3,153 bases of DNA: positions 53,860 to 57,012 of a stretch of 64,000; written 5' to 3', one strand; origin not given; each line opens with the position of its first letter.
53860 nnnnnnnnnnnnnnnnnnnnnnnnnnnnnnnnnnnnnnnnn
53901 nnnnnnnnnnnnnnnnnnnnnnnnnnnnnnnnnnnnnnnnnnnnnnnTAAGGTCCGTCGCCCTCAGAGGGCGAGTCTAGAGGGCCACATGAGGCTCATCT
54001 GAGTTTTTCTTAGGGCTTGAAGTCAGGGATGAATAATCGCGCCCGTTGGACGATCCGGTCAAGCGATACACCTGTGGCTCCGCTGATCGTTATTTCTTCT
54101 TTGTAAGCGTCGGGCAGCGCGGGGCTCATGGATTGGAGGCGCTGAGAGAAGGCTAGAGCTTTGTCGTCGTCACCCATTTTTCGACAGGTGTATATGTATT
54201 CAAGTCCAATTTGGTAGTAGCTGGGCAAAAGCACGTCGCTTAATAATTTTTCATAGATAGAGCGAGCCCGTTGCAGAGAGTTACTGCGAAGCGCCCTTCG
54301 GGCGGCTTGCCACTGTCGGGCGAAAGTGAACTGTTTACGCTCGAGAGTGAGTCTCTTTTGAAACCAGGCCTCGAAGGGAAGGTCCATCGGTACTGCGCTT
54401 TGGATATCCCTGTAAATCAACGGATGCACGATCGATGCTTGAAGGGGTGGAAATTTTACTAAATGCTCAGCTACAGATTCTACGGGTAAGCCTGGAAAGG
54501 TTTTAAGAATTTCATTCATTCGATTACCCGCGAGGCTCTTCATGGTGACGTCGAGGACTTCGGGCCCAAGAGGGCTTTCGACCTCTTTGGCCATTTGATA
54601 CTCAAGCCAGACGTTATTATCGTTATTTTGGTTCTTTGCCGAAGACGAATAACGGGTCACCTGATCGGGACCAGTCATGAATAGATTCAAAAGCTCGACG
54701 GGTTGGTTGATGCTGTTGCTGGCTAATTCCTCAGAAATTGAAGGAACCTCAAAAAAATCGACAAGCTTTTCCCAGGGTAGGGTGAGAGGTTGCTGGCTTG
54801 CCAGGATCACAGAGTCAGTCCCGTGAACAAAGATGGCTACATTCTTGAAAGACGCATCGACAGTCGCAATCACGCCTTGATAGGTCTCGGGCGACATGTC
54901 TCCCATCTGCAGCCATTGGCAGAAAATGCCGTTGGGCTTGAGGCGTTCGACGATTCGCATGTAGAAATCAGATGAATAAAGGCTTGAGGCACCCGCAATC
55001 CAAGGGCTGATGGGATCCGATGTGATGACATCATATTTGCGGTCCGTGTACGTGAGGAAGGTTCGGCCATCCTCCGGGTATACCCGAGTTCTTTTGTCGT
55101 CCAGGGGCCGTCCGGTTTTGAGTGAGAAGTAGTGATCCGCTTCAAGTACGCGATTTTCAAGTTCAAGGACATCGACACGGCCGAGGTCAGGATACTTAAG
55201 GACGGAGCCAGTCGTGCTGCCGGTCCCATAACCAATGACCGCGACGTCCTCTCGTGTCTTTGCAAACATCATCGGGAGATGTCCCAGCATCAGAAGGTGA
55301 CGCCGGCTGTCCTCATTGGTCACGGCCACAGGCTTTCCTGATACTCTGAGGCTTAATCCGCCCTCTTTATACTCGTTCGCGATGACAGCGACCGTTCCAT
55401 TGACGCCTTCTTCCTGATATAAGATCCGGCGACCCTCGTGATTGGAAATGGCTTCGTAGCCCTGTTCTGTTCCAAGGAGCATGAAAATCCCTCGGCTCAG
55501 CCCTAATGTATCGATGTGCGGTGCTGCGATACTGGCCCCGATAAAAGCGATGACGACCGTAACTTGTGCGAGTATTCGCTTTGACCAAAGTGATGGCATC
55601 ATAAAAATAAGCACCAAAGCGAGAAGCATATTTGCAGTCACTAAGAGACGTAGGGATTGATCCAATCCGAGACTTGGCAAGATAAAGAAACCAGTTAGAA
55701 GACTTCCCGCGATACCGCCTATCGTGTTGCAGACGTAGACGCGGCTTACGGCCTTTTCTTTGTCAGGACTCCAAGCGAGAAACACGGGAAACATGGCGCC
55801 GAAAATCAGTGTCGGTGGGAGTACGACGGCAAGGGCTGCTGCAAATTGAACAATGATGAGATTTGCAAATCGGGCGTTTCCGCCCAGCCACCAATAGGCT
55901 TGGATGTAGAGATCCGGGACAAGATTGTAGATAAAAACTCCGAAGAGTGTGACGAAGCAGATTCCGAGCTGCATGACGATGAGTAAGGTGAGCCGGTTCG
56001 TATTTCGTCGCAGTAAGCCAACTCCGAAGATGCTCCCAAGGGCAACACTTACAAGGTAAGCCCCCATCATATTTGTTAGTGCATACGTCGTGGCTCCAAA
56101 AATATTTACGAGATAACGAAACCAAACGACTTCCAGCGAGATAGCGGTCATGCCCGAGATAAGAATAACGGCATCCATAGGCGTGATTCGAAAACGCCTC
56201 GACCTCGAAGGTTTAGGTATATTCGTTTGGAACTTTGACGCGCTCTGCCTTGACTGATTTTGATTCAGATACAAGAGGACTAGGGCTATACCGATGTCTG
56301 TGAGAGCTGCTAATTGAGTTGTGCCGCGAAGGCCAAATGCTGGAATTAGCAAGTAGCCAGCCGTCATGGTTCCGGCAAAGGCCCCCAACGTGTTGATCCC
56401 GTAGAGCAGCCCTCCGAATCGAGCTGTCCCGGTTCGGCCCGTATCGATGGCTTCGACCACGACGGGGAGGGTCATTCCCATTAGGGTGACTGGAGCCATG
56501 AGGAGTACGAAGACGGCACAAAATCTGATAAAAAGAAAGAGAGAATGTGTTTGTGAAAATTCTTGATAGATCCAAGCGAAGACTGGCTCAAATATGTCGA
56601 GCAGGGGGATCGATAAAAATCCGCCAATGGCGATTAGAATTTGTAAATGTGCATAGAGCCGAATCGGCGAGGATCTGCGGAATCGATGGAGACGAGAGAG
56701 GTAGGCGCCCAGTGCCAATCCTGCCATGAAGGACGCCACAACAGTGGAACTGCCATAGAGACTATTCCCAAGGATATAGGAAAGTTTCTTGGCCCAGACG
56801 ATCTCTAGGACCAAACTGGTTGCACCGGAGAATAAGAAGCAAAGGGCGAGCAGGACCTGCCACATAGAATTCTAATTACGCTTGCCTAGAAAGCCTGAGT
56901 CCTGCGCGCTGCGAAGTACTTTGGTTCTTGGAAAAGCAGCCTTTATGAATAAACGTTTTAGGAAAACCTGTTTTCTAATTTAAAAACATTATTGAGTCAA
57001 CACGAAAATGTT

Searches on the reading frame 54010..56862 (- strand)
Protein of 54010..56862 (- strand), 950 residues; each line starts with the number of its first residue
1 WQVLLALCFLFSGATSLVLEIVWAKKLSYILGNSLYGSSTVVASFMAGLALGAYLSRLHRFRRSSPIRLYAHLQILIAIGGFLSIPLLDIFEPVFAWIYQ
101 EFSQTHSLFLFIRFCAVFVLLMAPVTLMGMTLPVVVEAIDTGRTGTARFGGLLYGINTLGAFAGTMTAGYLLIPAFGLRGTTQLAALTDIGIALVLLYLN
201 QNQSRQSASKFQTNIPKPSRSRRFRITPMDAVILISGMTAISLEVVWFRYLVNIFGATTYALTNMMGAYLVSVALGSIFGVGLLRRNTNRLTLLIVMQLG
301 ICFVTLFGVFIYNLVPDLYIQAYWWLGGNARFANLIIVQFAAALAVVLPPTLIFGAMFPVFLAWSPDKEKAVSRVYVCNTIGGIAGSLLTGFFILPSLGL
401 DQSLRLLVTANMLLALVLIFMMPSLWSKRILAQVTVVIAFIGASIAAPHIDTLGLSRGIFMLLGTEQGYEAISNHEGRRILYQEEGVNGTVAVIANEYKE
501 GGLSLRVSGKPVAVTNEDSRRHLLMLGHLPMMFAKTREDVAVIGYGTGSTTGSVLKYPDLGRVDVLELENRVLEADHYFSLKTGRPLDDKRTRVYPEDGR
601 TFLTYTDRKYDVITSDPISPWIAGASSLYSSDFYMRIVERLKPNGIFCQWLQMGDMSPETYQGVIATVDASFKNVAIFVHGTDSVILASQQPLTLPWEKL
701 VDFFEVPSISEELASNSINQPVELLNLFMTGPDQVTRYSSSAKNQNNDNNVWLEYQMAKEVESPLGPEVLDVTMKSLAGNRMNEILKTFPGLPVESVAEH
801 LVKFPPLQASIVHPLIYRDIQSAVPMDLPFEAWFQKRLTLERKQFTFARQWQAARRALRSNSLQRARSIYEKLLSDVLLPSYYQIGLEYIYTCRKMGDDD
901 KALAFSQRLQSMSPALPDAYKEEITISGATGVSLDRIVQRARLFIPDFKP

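Call 6: search_protein_families(library=pfam, proteins=[window:54010-56862:-], max_evalue=0.01)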
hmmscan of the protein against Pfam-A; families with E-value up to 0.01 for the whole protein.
window:54010-56862:- (950 aa): 1 family
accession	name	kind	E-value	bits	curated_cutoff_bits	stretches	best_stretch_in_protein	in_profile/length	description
PF01564.23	Spermine_synth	-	3.7e-20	72.7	22.9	1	525-675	7-152/186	Spermine/spermidine synthase domain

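Call 15: search_protein_families(library=ncbifam, proteins=[window:54010-56862:-], max_evalue=0.001)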
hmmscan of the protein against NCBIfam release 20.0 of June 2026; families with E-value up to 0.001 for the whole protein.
window:54010-56862:- (950 aa): 6 families
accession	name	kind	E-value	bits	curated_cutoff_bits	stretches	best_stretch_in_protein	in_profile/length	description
NF002956.0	PRK03612.1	equivalog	2.3e-35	122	472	2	225-671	18-437/522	polyamine aminopropyltransferase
NF037959.1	MFS_SpdSyn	subfamily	1.9e-31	109.4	40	3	14-209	2-191/480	fused MFS/spermidine synthase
NF002010.0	PRK00811.1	equivalog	2e-25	89.6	260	1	504-679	47-221/287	polyamine aminopropyltransferase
TIGR00417.1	speE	equivalog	4.6e-20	72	249.55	1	479-678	18-213/271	spermidine synthase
NF002435.0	PRK01581.1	equivalog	7.2e-09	35.2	537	1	538-670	152-287/374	polyamine aminopropyltransferase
NF003380.0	PRK04457.1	equivalog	2.3e-06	26.8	304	1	531-675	64-201/265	polyamine aminopropyltransferase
